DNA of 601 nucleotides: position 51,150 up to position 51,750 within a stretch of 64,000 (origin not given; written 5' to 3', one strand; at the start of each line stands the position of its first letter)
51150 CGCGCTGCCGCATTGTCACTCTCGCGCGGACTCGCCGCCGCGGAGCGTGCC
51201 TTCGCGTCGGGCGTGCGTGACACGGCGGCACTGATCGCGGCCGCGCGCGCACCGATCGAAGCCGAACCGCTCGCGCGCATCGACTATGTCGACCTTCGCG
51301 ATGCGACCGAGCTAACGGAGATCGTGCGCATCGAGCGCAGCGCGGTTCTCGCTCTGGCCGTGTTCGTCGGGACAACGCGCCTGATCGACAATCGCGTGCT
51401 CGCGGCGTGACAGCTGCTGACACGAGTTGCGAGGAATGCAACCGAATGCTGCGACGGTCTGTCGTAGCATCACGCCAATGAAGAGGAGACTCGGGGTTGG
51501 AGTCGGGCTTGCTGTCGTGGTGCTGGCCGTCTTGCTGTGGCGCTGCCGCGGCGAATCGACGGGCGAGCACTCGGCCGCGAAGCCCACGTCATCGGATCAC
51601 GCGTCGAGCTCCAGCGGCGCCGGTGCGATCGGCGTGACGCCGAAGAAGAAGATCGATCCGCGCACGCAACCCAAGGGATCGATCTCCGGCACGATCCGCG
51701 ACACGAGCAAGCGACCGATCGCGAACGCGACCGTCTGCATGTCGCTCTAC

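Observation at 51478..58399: Tandem paralogous CarbopepD_reg-repeat/PDZ giants followed by a TolB-like lipoprotein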

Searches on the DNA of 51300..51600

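Call 89: search_rna_families(source=window, start=51300, end=51600, threshold=evalue, max_evalue=1)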
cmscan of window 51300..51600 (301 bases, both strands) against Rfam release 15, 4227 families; matches with E-value up to 1: 0.
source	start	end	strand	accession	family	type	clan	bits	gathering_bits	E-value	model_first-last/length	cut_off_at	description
